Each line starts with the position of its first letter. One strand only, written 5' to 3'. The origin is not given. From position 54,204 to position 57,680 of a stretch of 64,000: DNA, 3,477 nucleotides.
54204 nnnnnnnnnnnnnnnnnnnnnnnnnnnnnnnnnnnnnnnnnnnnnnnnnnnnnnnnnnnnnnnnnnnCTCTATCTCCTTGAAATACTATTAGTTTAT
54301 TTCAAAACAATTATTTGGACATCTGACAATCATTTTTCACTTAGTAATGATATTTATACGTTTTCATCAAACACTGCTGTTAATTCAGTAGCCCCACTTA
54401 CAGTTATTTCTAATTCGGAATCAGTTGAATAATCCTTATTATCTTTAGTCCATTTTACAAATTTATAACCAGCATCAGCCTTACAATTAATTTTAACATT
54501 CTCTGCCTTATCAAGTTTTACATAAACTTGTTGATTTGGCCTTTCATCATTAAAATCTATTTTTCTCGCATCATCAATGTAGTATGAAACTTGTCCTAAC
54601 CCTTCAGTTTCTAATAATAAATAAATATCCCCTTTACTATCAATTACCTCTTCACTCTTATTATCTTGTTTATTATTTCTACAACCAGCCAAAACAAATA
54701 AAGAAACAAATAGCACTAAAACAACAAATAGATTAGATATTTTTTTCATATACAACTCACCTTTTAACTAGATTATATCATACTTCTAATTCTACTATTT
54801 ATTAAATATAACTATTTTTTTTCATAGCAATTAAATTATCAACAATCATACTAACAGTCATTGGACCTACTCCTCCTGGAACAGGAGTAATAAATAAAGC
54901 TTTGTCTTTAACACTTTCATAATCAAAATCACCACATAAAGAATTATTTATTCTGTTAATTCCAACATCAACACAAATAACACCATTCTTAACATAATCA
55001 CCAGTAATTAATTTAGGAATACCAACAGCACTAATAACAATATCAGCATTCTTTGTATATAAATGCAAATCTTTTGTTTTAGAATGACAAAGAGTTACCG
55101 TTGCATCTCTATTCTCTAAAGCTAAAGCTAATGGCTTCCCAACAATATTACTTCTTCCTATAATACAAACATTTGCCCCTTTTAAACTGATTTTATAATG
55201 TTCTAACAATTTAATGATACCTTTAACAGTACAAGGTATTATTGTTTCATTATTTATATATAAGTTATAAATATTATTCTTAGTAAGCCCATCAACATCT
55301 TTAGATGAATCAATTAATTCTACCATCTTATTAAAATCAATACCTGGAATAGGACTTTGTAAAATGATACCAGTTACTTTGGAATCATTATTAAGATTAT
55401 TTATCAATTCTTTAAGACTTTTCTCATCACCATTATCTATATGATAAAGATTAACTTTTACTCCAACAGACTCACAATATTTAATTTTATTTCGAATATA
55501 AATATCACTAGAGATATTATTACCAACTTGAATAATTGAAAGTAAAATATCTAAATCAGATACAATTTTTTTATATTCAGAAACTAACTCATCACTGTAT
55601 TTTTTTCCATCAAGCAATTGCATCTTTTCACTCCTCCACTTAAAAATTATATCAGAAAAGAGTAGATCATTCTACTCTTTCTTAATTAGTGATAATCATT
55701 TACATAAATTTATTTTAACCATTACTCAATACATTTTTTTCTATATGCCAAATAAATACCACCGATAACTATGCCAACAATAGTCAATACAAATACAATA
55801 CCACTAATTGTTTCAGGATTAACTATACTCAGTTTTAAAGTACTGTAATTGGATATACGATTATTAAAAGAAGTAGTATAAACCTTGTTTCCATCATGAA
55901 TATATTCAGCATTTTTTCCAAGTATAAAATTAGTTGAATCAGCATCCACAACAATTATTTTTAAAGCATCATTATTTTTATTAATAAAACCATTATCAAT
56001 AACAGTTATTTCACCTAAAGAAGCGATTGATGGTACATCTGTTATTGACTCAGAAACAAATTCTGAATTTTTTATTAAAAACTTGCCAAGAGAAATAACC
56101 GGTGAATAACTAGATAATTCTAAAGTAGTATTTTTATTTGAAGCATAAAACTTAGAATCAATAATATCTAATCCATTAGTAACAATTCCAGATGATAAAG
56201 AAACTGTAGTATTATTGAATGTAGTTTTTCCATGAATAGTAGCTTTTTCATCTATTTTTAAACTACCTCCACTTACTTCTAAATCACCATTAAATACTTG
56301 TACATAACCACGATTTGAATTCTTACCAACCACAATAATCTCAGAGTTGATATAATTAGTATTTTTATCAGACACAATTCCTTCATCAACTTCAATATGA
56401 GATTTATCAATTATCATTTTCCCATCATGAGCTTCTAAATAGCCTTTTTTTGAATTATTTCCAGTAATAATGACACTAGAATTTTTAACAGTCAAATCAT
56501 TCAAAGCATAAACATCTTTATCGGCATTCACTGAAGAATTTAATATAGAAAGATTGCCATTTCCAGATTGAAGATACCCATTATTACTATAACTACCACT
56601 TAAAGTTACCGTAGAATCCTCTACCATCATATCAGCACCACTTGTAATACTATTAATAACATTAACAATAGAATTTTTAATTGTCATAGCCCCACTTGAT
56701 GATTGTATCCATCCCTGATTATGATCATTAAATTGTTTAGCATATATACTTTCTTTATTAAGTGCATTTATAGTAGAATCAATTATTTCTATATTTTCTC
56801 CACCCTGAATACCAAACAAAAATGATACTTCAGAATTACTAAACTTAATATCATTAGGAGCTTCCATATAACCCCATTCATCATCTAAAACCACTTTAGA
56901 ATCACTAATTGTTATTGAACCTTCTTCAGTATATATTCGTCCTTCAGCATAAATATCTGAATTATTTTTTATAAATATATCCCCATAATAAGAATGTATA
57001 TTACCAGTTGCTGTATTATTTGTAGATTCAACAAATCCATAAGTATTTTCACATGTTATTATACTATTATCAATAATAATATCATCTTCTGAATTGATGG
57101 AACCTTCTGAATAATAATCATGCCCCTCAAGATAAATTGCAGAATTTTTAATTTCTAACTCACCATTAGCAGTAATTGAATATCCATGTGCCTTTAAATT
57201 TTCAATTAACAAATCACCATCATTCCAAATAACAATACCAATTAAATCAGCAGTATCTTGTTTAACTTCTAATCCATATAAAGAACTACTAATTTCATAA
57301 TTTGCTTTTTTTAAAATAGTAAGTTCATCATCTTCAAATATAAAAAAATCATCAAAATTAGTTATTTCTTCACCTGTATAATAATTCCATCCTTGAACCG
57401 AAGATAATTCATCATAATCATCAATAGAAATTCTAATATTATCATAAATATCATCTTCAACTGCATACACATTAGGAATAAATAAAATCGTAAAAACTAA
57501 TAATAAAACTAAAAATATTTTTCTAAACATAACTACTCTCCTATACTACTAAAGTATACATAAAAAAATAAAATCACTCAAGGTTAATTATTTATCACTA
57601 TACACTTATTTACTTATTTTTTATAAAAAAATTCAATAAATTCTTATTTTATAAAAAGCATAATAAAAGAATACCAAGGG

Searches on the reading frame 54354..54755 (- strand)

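Call 21: search_protein_families(library=pfam, proteins=[window:54354-54755:-], max_evalue=0.001)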
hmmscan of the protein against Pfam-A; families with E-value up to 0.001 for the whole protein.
window:54354-54755:- (133 aa): 1 family
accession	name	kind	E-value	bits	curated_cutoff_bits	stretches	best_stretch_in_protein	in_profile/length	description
PF18998.6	Flg_new_2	-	3.7e-07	30.5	23.6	1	84-132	22-72/73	Divergent InlB B-repeat domain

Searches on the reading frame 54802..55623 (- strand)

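Call 21: search_protein_families(library=pfam, proteins=[window:54802-55623:-], max_evalue=0.001)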
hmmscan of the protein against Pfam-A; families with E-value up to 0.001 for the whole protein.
window:54802-55623:- (273 aa): 2 families
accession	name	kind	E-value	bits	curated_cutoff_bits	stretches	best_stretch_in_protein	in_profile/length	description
PF02882.25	THF_DHG_CYH_C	-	1.2e-62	210.4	27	1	115-270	2-158/160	Tetrahydrofolate dehydrogenase/cyclohydrolase, NAD(P)-binding domain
PF00763.28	THF_DHG_CYH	-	7.1e-24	84.7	32.8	1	4-111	1-115/115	Tetrahydrofolate dehydrogenase/cyclohydrolase, catalytic domain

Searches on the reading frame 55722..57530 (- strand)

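Call 21: search_protein_families(library=pfam, proteins=[window:55722-57530:-], max_evalue=0.001)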
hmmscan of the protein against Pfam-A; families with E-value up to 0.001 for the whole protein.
window:55722-57530:- (602 aa): 1 family
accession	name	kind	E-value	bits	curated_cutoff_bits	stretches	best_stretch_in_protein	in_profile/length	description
PF17954.7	Pirin_C_2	-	9.9e-05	22.9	22.9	0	403-439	36-72/86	Quercetinase C-terminal cupin domain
